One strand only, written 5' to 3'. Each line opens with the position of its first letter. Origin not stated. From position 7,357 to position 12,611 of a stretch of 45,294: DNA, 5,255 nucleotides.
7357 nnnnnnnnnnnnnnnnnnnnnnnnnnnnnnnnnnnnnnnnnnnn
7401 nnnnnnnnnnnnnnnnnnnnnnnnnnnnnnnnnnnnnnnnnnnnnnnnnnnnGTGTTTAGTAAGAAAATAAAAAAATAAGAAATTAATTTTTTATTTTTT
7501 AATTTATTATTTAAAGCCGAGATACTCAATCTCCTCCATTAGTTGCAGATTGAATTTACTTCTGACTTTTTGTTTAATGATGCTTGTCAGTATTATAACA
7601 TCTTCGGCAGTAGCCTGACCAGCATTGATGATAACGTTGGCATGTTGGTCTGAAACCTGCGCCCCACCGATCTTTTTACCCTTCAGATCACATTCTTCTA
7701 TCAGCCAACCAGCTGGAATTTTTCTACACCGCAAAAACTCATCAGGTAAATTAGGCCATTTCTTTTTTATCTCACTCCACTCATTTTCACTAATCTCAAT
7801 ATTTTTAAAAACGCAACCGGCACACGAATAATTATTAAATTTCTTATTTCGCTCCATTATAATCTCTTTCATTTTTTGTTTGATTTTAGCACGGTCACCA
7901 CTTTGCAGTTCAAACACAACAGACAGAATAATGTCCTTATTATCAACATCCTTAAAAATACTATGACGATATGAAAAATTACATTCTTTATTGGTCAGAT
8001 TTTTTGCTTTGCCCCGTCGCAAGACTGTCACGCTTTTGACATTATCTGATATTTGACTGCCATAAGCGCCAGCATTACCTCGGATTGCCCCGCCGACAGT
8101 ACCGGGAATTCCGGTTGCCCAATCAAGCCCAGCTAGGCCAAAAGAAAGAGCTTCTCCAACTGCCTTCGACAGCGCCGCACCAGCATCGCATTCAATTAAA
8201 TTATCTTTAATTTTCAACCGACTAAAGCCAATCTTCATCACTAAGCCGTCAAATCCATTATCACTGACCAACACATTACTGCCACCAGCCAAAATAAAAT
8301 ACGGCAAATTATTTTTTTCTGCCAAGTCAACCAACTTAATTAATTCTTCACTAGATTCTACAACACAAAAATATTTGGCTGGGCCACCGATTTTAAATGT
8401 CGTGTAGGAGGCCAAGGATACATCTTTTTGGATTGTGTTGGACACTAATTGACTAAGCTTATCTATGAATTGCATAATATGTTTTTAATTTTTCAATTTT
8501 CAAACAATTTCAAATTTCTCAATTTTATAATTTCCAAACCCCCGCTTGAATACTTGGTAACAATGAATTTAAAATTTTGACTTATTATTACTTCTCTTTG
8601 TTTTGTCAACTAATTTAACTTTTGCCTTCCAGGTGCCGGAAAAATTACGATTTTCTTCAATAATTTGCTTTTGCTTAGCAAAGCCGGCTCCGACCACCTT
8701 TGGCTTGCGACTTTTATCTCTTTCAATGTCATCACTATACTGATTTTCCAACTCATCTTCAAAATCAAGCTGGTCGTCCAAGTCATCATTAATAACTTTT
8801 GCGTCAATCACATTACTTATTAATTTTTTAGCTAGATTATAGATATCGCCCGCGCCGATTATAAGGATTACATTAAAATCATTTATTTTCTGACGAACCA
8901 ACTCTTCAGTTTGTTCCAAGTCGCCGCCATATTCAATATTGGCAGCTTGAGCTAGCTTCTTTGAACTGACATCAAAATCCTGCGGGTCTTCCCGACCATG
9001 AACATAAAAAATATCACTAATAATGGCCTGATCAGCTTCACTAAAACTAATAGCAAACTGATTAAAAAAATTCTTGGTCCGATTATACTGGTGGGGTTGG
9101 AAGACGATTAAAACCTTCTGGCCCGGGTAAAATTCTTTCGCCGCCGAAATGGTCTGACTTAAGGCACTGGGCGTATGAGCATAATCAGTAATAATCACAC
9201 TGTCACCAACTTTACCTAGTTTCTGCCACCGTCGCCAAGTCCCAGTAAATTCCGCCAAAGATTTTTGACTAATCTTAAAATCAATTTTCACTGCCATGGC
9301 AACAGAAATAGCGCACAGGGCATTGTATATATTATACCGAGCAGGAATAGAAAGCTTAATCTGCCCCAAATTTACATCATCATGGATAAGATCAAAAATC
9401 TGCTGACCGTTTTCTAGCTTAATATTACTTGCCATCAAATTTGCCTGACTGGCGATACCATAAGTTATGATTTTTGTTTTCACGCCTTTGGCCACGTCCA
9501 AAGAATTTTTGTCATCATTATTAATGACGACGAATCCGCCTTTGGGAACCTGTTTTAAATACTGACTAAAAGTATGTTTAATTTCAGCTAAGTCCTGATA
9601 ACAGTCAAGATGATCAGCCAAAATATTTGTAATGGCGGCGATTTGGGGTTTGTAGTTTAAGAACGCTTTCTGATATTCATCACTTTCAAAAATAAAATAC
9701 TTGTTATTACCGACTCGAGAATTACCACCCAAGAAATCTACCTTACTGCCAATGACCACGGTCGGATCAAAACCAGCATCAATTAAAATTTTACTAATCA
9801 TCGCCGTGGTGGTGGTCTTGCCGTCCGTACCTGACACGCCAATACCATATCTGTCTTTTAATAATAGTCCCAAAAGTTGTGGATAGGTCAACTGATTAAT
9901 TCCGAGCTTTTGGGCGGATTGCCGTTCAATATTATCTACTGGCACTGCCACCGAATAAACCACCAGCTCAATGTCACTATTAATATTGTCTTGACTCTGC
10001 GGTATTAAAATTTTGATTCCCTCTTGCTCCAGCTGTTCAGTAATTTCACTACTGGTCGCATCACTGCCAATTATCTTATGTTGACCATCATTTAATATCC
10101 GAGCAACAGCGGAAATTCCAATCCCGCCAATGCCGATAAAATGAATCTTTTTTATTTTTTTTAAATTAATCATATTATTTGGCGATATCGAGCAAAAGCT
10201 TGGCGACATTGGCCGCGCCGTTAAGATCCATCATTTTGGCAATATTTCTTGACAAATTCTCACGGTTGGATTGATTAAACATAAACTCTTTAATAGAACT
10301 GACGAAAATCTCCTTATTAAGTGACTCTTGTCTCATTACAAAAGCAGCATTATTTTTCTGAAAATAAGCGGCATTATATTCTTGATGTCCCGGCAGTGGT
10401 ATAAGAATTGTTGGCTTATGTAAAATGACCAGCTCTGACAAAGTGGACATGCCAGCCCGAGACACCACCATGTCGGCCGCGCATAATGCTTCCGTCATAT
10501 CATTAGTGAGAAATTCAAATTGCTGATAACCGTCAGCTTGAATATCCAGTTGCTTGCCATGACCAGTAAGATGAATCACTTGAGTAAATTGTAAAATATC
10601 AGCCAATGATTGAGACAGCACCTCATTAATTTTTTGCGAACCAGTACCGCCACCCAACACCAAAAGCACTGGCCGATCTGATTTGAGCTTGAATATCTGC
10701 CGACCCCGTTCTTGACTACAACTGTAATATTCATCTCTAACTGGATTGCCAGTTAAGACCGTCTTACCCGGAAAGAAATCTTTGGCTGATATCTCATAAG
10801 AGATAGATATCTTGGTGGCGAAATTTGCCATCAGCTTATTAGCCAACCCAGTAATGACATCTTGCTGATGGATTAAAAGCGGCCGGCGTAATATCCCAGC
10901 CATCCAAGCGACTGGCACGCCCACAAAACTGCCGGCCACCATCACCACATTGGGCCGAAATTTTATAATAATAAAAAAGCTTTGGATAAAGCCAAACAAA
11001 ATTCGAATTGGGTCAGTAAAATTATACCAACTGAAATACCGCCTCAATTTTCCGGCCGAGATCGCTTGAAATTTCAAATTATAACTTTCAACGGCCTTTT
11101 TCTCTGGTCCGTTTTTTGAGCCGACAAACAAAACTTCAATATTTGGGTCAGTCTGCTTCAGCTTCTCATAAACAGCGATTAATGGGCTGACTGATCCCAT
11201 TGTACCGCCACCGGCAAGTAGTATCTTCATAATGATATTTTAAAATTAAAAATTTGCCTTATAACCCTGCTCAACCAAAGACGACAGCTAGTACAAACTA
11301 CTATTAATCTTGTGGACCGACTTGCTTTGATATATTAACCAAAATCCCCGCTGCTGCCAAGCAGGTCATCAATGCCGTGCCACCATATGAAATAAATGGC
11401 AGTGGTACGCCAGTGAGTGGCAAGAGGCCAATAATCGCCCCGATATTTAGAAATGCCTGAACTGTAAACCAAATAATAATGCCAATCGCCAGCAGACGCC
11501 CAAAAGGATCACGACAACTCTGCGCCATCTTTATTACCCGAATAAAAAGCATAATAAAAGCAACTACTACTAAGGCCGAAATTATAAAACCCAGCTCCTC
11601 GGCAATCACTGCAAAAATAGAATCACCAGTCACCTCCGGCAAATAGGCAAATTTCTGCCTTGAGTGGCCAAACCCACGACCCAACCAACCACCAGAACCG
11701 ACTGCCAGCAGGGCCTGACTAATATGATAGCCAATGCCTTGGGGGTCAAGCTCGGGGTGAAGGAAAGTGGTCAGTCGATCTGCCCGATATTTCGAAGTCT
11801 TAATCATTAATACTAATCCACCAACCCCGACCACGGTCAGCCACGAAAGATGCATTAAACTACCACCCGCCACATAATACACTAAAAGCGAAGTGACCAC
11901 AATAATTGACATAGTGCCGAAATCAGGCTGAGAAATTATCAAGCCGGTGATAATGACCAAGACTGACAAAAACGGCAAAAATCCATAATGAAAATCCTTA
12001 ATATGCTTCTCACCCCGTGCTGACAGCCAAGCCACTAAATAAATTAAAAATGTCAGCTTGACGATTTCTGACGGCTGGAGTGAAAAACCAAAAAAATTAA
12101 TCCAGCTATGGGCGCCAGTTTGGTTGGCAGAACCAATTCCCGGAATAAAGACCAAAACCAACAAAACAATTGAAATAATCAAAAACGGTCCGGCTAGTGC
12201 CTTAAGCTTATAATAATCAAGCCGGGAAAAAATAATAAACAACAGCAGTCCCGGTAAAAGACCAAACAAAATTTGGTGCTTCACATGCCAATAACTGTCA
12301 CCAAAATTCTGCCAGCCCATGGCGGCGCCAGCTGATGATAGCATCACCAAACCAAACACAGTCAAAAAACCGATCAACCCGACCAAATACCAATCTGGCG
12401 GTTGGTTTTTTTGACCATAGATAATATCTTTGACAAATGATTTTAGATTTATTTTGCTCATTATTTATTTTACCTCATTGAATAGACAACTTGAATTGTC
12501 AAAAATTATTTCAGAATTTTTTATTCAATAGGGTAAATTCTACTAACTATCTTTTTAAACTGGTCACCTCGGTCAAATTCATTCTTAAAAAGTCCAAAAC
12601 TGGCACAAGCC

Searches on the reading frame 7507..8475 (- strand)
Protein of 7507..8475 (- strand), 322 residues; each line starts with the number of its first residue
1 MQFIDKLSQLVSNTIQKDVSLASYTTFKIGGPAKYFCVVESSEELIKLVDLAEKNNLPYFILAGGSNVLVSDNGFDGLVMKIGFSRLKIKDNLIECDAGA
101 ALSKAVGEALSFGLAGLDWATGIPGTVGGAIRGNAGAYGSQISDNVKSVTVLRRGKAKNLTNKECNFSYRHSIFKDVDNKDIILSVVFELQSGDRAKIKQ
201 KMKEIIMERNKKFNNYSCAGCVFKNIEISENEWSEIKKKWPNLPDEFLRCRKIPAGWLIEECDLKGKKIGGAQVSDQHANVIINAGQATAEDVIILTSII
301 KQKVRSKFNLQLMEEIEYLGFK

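Call 66: search_protein_families(library=pfam, proteins=[window:7507-8475:-], max_evalue=0.00001)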
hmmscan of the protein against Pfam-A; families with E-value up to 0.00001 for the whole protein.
window:7507-8475:- (322 aa): 2 families
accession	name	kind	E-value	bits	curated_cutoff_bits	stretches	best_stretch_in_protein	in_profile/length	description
PF02873.21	MurB_C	-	7.9e-29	100.2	27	1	197-318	1-98/99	UDP-N-acetylenolpyruvoylglucosamine reductase, C-terminal domain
PF01565.28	FAD_binding_4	-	9.3e-21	74.4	26.4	1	34-152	2-129/139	FAD binding domain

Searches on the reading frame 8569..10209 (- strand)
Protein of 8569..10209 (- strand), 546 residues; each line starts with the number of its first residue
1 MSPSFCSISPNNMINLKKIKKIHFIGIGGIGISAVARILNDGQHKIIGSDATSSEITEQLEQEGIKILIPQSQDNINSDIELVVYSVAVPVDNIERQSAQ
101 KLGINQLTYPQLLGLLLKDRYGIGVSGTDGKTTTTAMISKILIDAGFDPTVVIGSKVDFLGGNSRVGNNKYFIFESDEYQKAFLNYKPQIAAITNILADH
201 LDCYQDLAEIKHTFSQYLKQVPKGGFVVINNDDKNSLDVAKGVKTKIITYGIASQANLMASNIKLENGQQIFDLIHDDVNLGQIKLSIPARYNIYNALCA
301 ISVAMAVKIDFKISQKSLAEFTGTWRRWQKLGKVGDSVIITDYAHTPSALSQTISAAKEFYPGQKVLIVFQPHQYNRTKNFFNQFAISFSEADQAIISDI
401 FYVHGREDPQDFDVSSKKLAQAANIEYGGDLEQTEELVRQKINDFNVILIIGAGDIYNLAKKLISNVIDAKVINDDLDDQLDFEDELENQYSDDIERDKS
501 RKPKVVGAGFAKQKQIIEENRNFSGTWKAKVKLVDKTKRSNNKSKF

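Call 66: search_protein_families(library=pfam, proteins=[window:8569-10209:-], max_evalue=0.00001)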
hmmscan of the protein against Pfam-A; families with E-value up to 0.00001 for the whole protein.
window:8569-10209:- (546 aa): 3 families
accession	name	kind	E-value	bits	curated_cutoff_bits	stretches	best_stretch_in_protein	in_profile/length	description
PF08245.18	Mur_ligase_M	-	1.6e-31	110.3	24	1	125-304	1-200/200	Mur ligase middle domain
PF01225.30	Mur_ligase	-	1.2e-19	70.9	21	1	21-121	1-95/95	Mur ligase family, catalytic domain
PF02875.26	Mur_ligase_C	-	4.4e-13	50.6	28.4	1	326-454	1-127/127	Mur ligase, glutamate ligase domain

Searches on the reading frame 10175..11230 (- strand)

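Call 66: search_protein_families(library=pfam, proteins=[window:10175-11230:-], max_evalue=0.00001)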
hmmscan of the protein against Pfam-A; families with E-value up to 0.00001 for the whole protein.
window:10175-11230:- (351 aa): 3 families
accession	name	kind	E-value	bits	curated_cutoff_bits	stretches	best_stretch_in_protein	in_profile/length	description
PF03033.26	Glyco_transf_28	-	1.4e-29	103.4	26.2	1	3-141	1-137/139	Glycosyltransferase family 28 N-terminal domain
PF04101.22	Glyco_tran_28_C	-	5.9e-29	101.7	22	1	188-330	1-154/166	Glycosyltransferase family 28 C-terminal domain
PF13528.12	Glyco_trans_1_3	-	3.3e-07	30.2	25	1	184-308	192-313/322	Glycosyl transferase family 1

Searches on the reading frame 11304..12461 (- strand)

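Call 66: search_protein_families(library=pfam, proteins=[window:11304-12461:-], max_evalue=0.00001)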
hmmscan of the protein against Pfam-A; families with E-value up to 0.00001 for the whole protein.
window:11304-12461:- (385 aa): 1 family
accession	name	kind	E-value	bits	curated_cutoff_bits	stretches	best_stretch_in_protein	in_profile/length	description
PF01098.24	FTSW_RODA_SPOVE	-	1.7e-95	320.5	26.4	1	29-380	7-353/356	Cell cycle protein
